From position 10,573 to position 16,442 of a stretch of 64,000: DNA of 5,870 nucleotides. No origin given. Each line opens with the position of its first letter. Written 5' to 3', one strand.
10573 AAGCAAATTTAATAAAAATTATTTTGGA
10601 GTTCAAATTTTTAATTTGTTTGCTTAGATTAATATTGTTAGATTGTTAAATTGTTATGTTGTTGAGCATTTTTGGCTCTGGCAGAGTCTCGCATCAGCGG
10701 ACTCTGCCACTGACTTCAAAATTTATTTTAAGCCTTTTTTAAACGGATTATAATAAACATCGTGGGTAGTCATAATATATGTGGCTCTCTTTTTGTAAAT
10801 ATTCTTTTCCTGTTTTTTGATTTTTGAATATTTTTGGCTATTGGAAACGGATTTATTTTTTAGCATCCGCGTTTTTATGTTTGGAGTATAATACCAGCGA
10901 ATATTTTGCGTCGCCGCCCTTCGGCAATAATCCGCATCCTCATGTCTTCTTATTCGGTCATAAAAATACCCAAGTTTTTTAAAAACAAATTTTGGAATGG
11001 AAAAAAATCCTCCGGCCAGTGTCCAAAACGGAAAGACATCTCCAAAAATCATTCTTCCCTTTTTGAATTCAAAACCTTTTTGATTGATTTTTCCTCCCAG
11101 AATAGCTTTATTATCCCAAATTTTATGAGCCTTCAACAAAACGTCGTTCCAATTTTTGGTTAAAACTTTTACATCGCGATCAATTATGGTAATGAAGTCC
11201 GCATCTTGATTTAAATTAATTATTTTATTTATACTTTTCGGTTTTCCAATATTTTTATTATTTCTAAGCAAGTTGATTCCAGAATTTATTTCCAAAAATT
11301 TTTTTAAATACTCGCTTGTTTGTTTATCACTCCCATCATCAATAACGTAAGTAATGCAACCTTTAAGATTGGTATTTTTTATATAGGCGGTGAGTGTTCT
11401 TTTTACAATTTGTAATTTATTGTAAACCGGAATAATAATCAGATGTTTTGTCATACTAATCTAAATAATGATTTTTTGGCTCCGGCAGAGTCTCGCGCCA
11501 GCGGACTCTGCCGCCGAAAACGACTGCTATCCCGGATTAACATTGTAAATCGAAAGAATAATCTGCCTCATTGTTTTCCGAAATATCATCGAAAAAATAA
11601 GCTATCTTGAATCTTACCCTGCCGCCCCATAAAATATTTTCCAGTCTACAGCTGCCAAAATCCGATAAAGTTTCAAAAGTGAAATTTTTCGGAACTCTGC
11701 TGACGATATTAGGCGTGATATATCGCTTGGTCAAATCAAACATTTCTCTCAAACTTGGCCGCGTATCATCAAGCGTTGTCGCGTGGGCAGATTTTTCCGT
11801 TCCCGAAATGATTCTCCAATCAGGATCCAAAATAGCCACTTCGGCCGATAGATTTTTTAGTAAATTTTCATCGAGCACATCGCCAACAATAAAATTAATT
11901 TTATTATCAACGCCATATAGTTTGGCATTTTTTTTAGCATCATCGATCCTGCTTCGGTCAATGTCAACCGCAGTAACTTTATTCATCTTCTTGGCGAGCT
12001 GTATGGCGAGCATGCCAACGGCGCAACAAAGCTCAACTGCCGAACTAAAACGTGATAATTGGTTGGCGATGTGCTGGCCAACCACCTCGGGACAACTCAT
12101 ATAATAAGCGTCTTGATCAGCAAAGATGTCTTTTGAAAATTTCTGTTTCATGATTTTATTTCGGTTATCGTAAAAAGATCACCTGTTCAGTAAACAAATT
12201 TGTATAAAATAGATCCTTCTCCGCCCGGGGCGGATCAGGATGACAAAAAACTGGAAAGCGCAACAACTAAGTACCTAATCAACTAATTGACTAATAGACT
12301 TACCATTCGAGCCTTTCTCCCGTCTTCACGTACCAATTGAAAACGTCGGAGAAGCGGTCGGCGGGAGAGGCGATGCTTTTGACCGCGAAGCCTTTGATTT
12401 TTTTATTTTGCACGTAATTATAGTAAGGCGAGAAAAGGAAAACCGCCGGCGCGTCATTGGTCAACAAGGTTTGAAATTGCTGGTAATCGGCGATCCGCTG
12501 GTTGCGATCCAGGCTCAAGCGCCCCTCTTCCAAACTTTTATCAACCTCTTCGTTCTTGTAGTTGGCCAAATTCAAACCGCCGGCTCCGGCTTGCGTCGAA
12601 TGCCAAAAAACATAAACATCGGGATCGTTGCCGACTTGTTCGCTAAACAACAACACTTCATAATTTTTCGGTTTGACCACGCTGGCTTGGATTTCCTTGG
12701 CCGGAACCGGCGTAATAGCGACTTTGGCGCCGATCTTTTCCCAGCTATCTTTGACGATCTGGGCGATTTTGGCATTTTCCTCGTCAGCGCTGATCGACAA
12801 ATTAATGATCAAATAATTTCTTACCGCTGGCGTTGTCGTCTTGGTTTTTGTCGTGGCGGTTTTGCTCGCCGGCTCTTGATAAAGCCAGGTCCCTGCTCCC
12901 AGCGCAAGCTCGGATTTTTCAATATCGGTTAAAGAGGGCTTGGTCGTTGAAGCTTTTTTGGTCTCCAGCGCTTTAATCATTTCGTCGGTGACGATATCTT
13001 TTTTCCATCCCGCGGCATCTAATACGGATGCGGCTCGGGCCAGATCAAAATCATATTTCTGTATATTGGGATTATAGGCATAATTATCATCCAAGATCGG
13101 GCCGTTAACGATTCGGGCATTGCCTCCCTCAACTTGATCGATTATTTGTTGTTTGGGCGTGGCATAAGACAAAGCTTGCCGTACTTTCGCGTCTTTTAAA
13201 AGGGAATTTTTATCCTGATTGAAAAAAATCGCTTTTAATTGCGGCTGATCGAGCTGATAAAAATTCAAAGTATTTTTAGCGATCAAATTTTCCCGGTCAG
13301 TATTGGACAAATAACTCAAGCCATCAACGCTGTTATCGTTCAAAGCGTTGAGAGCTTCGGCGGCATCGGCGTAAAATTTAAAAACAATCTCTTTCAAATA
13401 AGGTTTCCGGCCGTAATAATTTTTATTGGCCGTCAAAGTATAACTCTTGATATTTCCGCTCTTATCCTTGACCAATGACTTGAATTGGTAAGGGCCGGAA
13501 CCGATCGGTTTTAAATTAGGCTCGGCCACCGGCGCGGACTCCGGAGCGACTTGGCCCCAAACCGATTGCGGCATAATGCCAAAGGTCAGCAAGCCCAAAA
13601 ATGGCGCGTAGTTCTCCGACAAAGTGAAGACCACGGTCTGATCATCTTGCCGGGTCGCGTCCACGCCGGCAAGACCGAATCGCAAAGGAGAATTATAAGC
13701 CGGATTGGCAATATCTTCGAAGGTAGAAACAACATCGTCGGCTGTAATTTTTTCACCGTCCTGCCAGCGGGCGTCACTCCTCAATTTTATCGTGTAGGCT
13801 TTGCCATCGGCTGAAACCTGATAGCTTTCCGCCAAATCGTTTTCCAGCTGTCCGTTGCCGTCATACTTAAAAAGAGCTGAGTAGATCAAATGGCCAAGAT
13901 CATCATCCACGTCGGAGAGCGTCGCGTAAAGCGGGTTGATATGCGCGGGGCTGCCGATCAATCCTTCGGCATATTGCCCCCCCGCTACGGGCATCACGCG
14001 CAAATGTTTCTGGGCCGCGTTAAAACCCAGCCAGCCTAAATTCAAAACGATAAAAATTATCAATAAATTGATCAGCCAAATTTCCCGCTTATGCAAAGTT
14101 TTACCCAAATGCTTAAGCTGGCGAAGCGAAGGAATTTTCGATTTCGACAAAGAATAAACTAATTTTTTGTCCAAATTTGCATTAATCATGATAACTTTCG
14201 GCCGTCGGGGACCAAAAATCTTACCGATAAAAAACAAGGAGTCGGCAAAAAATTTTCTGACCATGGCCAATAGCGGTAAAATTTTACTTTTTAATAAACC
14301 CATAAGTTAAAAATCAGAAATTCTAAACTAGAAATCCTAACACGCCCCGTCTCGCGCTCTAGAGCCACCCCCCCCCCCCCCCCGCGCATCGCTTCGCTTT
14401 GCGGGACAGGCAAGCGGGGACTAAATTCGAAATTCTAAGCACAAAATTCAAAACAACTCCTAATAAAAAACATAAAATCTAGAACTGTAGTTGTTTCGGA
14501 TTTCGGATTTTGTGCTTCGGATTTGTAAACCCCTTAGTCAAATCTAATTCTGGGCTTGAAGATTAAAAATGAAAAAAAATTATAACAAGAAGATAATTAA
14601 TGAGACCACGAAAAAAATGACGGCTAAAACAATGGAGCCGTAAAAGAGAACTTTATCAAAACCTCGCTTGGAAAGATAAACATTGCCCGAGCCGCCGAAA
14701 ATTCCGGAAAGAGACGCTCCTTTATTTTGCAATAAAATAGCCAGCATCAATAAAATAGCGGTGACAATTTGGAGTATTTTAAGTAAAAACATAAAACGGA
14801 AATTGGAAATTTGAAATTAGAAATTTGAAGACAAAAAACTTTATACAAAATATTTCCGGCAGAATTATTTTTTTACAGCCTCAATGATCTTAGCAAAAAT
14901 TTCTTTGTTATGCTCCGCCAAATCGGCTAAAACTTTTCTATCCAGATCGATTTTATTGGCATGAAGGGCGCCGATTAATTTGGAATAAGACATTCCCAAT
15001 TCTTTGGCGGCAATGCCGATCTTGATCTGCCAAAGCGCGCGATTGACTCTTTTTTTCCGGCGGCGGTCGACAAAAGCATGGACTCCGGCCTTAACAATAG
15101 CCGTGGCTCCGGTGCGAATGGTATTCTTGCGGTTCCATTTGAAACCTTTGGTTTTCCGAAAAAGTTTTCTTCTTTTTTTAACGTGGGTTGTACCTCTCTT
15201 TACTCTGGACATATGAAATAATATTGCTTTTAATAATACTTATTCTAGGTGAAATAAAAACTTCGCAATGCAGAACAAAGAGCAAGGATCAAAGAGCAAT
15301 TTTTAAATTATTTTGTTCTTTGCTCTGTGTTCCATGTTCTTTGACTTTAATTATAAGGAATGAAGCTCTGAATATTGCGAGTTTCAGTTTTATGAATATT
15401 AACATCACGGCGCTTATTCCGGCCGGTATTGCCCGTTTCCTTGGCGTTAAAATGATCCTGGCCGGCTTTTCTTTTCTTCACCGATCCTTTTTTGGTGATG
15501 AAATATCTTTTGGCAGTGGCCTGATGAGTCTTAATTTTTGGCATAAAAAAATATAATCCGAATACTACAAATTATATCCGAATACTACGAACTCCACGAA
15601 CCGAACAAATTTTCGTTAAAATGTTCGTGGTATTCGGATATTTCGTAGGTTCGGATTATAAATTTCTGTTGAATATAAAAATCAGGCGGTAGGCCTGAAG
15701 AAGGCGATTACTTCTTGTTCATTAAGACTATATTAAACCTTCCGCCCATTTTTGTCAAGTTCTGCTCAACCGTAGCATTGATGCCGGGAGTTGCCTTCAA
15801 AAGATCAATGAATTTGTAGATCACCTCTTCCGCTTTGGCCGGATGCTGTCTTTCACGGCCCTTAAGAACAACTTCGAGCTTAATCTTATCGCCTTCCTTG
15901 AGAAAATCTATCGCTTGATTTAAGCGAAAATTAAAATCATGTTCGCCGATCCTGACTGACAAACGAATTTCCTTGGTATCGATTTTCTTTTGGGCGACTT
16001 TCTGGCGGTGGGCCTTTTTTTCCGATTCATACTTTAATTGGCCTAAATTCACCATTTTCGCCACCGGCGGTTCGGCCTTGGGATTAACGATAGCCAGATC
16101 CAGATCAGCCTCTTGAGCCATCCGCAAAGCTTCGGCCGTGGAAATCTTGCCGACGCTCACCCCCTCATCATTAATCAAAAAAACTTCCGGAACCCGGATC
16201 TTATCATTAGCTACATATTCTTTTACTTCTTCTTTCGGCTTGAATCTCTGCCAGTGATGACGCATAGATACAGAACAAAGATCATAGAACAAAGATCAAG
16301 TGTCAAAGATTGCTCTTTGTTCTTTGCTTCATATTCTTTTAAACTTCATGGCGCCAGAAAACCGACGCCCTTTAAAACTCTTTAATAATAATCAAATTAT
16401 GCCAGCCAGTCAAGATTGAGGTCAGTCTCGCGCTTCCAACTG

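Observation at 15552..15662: A MITE-like element family placed 6-13 nt upstream of the start codons of unrelated genes (rpmI, tig, terC, NYN gene)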

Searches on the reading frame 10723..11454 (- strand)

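Call 84: search_protein_families(library=pfam, proteins=[window:10723-11454:-], max_evalue=0.00001)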
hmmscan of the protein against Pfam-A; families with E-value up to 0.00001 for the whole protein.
window:10723-11454:- (243 aa): 2 families
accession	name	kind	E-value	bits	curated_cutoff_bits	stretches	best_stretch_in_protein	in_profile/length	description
PF00535.33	Glycos_transf_2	-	1.5e-12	48.3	23.3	1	6-115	2-109/168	Glycosyl transferase family 2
PF13641.12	Glyco_tranf_2_3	-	3.4e-07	30.9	27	0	6-94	5-96/230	Glycosyltransferase like family 2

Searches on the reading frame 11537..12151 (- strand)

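Call 84: search_protein_families(library=pfam, proteins=[window:11537-12151:-], max_evalue=0.00001)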
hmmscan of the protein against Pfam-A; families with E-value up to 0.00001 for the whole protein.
window:11537-12151:- (204 aa): 4 families
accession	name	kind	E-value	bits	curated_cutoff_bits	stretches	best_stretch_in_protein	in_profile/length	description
PF09445.16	Methyltransf_15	-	6.9e-13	48.9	22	1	39-166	5-134/165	RNA cap guanine-N2 methyltransferase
PF13847.12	Methyltransf_31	-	3.1e-08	33.8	27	1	39-109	8-81/145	Methyltransferase domain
PF13649.12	Methyltransf_25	-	7.5e-08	33.4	27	1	39-96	2-59/97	Methyltransferase domain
PF05175.20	MTS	-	3.8e-06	27.1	23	1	29-112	28-108/170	Methyltransferase small domain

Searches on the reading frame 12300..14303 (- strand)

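Call 84: search_protein_families(library=pfam, proteins=[window:12300-14303:-], max_evalue=0.00001)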
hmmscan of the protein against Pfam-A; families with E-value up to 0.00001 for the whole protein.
window:12300-14303:- (667 aa): 1 family
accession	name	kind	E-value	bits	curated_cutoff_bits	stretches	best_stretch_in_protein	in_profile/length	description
PF00496.27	SBP_bac_5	-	1e-71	242.5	32.4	1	153-569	2-360/368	Bacterial extracellular solute-binding proteins, family 5 Middle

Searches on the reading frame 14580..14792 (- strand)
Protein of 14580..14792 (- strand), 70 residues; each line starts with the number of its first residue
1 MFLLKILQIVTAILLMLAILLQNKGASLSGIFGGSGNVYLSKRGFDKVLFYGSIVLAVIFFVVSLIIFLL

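Call 87: search_protein_families(library=pfam, proteins=[window:14580-14792:-], max_evalue=0.0001)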
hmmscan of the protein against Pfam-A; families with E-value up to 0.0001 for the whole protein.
window:14580-14792:- (70 aa): 1 family
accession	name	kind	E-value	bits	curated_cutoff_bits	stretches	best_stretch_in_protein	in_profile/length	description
PF03840.19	SecG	-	5e-13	49.4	29.2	1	3-68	1-68/70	Preprotein translocase SecG subunit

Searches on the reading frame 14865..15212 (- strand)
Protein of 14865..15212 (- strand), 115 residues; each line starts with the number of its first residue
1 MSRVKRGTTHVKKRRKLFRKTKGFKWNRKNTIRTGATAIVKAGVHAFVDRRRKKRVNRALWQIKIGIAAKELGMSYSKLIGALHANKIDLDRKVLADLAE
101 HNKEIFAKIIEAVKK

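Call 12: search_protein_families(library=pfam, proteins=[window:14865-15212:-])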
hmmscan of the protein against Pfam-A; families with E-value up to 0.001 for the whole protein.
window:14865-15212:- (115 aa): 1 family
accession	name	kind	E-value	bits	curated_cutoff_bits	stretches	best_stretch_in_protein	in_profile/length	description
PF00453.23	Ribosomal_L20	-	3.4e-29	101.5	30.8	1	3-109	1-107/107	Ribosomal protein L20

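Call 68: find_homologous_proteins(query=window:14865-15212:-, max_evalue=1e-30)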
Query window:14865-15212:- (115 aa): 754 proteins with E <= 1e-30 among 1885 candidates; the best 120 are listed.
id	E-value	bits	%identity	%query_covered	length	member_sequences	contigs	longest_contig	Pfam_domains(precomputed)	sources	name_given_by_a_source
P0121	2.2e-60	219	92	100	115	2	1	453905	PF00453.24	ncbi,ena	-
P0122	1.1e-56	207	88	100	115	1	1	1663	PF00453.24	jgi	jgi:large subunit ribosomal protein L20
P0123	2.9e-56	206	86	100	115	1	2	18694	PF00453.24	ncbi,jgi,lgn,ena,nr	ncbi:MAG TPA: 50S ribosomal protein L20 [Candidatus Nanoarchaeia archaeon]|nr:50S ribosomal protein 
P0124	4.6e-56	205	87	100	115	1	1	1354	PF00453.24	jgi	jgi:large subunit ribosomal protein L20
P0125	1.7e-54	200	85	100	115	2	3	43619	PF00453.24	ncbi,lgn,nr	ncbi:MAG: 50S ribosomal protein L20 [Patescibacteria group bacterium]|nr:50S ribosomal protein L20 [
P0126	3.2e-54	199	86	100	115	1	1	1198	PF00453.24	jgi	-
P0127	5.5e-54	199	83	100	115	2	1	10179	PF00453.24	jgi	jgi:large subunit ribosomal protein L20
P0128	7.8e-54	198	83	100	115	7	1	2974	PF00453.24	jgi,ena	jgi:large subunit ribosomal protein L20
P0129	2.4e-52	193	83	100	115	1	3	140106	PF00453.24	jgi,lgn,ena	jgi:large subunit ribosomal protein L20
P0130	1.5e-51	191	83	100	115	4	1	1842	PF00453.24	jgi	jgi:large subunit ribosomal protein L20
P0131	2.8e-51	190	82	100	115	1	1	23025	PF00453.24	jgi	jgi:large subunit ribosomal protein L20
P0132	1.1e-50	188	83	100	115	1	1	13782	PF00453.24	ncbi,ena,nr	ncbi:MAG TPA: 50S ribosomal protein L20 [Candidatus Methylomirabilis sp.]|nr:50S ribosomal protein L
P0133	1.7e-50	188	86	92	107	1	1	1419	PF00453.24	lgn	-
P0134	1.7e-50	187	80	100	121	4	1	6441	PF00453.24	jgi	jgi:large subunit ribosomal protein L20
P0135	2.4e-50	187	81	100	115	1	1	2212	PF00453.24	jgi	jgi:large subunit ribosomal protein L20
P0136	5.0e-50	186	82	100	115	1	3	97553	PF00453.24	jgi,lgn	jgi:large subunit ribosomal protein L20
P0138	9.8e-50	185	79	100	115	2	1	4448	PF00453.24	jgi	jgi:large subunit ribosomal protein L20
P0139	8.5e-49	182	77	100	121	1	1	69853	PF00453.24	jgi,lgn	jgi:large subunit ribosomal protein L20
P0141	1.2e-48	182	77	100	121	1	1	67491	PF00453.24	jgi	jgi:large subunit ribosomal protein L20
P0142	8.0e-48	179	77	100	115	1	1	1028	PF00453.24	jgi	jgi:large subunit ribosomal protein L20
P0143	6.0e-46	173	75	100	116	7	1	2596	PF00453.24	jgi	jgi:large subunit ribosomal protein L20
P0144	1.8e-45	171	75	100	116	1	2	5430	PF00453.24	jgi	jgi:large subunit ribosomal protein L20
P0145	2.3e-45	171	71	100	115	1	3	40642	PF00453.24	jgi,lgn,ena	jgi:large subunit ribosomal protein L20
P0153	1.8e-41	159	70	100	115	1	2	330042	PF00453.24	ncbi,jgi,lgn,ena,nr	ncbi:50S ribosomal protein L20 [Candidatus Parcubacteria bacterium]|nr:MAG: 50S ribosomal protein L2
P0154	2.2e-41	158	69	100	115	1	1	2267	PF00453.24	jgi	jgi:large subunit ribosomal protein L20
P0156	2.8e-41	158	66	98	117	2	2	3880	PF00453.24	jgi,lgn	jgi:large subunit ribosomal protein L20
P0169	2.4e-40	155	64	100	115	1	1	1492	PF00453.24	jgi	jgi:large subunit ribosomal protein L20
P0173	3.1e-40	155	67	100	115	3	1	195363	PF00453.24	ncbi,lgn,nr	ncbi:50S ribosomal protein L20 [Candidatus Falkowbacteria bacterium]|nr:50S ribosomal protein L20 [C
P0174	3.2e-40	155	66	100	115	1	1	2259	PF00453.24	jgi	jgi:large subunit ribosomal protein L20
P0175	3.7e-40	154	65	100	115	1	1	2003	PF00453.24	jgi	jgi:large subunit ribosomal protein L20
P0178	4.4e-40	154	68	100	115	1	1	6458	PF00453.24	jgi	jgi:large subunit ribosomal protein L20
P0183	7.2e-40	153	66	99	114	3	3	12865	PF00453.24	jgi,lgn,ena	jgi:large subunit ribosomal protein L20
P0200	4.0e-39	151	63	100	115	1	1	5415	PF00453.24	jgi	jgi:large subunit ribosomal protein L20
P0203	4.3e-39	151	65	99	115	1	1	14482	PF00453.24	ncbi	ncbi:MAG: 50S ribosomal protein L20 [bacterium]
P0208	6.8e-39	150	67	99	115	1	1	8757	PF00453.24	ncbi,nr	ncbi:50S ribosomal protein L20 [Candidatus Falkowbacteria bacterium]|nr:50S ribosomal protein L20 [C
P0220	1.0e-38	150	65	99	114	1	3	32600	PF00453.24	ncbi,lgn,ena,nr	ncbi:50S ribosomal protein L20 [Candidatus Parcubacteria bacterium]|nr:50S ribosomal protein L20 [Ca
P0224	1.1e-38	150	65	100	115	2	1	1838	PF00453.24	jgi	jgi:large subunit ribosomal protein L20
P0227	1.3e-38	149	63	100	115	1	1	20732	PF00453.24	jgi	jgi:large subunit ribosomal protein L20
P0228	1.3e-38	149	64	100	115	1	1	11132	PF00453.24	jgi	jgi:large subunit ribosomal protein L20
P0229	1.3e-38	149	66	100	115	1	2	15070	PF00453.24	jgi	jgi:large subunit ribosomal protein L20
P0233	1.4e-38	149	64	98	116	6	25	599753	PF00453.24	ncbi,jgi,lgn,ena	jgi:large subunit ribosomal protein L20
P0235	1.5e-38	149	66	100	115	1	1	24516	PF00453.24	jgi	jgi:large subunit ribosomal protein L20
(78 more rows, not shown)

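Call 69: find_encoding_contigs(protein=P0121, flank=2500, max_places=1)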
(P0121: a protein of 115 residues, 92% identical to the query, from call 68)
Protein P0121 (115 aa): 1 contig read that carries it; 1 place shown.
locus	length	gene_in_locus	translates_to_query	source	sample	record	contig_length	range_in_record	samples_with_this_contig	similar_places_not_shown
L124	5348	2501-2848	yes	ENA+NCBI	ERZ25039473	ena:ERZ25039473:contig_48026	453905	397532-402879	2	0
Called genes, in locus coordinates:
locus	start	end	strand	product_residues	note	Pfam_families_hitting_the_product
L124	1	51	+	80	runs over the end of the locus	-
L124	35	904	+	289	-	PF02878:PGM_PMM_I, PF02879:PGM_PMM_II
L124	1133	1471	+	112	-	-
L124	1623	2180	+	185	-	PF05198:IF3_N, PF00707:IF3_C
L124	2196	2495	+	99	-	PF01632:Ribosomal_L35p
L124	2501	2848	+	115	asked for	PF00453:Ribosomal_L20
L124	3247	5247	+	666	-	PF00496:SBP_bac_5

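Call 70: find_encoding_contigs(protein=P0129, flank=2500, max_places=1)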
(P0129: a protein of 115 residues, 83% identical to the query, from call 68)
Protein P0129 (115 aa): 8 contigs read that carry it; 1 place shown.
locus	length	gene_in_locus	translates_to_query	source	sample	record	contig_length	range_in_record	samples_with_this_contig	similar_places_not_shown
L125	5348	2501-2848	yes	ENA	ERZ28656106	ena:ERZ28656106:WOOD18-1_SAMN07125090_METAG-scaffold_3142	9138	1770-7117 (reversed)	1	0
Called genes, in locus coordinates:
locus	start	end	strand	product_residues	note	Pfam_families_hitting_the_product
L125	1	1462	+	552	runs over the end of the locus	PF02878:PGM_PMM_I, PF02879:PGM_PMM_II, PF02880:PGM_PMM_III (weak)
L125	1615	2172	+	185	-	PF05198:IF3_N, PF00707:IF3_C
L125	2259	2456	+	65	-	PF01632:Ribosomal_L35p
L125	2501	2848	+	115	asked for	PF00453:Ribosomal_L20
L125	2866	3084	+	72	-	PF03840:SecG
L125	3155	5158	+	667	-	PF00496:SBP_bac_5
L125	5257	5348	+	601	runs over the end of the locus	-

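Call 71: find_encoding_contigs(protein=P0125, flank=2500, max_places=1)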
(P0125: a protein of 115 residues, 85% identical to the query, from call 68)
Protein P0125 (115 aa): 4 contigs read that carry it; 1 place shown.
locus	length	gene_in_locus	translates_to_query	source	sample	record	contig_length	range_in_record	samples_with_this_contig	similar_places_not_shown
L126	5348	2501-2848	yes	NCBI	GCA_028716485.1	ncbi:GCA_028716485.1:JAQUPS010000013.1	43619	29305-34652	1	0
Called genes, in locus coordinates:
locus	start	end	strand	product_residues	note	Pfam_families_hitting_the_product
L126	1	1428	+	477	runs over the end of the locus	PF02878:PGM_PMM_I, PF02879:PGM_PMM_II, PF02880:PGM_PMM_III, PF00408:PGM_PMM_IV (weak)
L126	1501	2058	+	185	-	PF05198:IF3_N, PF00707:IF3_C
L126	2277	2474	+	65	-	PF01632:Ribosomal_L35p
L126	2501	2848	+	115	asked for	PF00453:Ribosomal_L20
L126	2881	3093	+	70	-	PF03840:SecG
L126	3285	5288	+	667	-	-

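Call 72: find_encoding_contigs(protein=P0123, flank=2500, max_places=1)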
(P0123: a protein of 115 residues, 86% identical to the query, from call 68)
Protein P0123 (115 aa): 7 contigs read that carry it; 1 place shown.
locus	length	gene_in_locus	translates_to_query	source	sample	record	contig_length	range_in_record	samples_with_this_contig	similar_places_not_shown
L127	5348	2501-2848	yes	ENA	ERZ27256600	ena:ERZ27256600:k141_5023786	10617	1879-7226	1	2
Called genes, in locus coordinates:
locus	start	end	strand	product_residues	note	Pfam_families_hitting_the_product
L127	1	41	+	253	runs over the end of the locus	PF08843:AbiEii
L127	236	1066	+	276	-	PF00696:AA_kinase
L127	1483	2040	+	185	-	PF05198:IF3_N, PF00707:IF3_C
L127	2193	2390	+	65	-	PF01632:Ribosomal_L35p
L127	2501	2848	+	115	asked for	PF00453:Ribosomal_L20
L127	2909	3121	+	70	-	PF03840:SecG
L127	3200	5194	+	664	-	PF00496:SBP_bac_5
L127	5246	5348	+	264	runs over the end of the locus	PF01555:N6_N4_Mtase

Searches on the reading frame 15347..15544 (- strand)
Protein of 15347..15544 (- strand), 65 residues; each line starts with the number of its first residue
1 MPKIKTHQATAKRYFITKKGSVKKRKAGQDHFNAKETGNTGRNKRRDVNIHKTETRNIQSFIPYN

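Call 12: search_protein_families(library=pfam, proteins=[window:15347-15544:-])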
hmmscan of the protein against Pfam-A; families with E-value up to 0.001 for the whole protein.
window:15347-15544:- (65 aa): 1 family
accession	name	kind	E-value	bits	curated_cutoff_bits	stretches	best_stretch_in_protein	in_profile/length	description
PF01632.24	Ribosomal_L35p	-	2.4e-12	47.5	28.9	1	2-60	1-59/61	Ribosomal protein L35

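Call 36: find_encoding_contigs(protein=window:15347-15544:-, flank=3000, max_places=10)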
Protein window:15347-15544:- (65 aa): no gene with exactly this product is on record in the collection.

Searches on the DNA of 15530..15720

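Call 41: search_rna_families(source=window, start=15530, end=15720, threshold=evalue, max_evalue=10)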
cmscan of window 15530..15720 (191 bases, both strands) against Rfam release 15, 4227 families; matches with E-value up to 10: 24.
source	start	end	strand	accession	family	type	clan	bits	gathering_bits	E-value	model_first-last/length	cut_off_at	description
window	15551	15660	-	RF04174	MIR4208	Gene; miRNA;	-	31.4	140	0.0025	1-191/191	no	MIR4208 microRNA precursor family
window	15561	15653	+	RF03709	MIR1878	Gene; miRNA;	-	26.7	70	0.0028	1-100/100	no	MIR1878 microRNA precursor family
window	15546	15666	+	RF03940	MIR9563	Gene; miRNA;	-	26.1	90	0.0036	1-127/127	no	MIR9563 microRNA precursor family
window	15559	15651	-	RF03709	MIR1878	Gene; miRNA;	-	24.9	70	0.0082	1-100/100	no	MIR1878 microRNA precursor family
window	15547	15665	+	RF04128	MIR8562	Gene; miRNA;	-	24.4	211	0.0084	66-177/242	no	MIR8562 microRNA precursor family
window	15543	15716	+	RF02384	FasX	Gene; sRNA;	-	23.9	100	0.025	1-205/205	no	FasX small RNA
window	15545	15667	-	RF04128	MIR8562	Gene; miRNA;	-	20.3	211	0.07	64-179/242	no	MIR8562 microRNA precursor family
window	15599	15680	+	RF00438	SNORA33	Gene; snRNA; snoRNA; HACA-box;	-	18.7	74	0.81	1-130/130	no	Small nucleolar RNA SNORA33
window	15544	15670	+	RF03926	MIR1435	Gene; miRNA;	-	18.4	94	1.6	1-186/186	no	MIR1435 microRNA precursor family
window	15565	15648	+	RF04213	MIR7807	Gene; miRNA;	-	18.1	90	0.24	1-134/134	no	MIR7807 microRNA precursor family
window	15539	15641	+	RF01480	rli52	Cis-reg;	-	17.7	70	1.9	1-95/95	no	Listeria sRNA rli52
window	15572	15643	+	RF03498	mir-3145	Gene; miRNA;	-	17.5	98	0.54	1-84/84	no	mir-3145 microRNA precursor family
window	15576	15639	-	RF03999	mir-7883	Gene; miRNA;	-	15.6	50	2.2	1-57/57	no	mir-7883 microRNA precursor family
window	15578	15636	+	RF03839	MIR2599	Gene; miRNA;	-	15.1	120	1.9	1-132/132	no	MIR2599 microRNA precursor family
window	15572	15643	-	RF03309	mir-4791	Gene; miRNA;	-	15.1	100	3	1-84/84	no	mir-4791 microRNA precursor family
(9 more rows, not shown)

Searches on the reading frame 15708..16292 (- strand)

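Call 12: search_protein_families(library=pfam, proteins=[window:15708-16292:-])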
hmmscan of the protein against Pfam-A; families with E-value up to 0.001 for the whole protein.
window:15708-16292:- (194 aa): 2 families
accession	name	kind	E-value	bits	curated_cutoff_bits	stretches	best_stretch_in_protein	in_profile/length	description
PF05198.21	IF3_N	-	2.3e-23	82.6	26.9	1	29-95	2-68/70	Translation initiation factor IF-3, N-terminal domain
PF00707.27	IF3_C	-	1.5e-20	73.3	34.8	1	104-192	1-84/86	Translation initiation factor IF-3, C-terminal domain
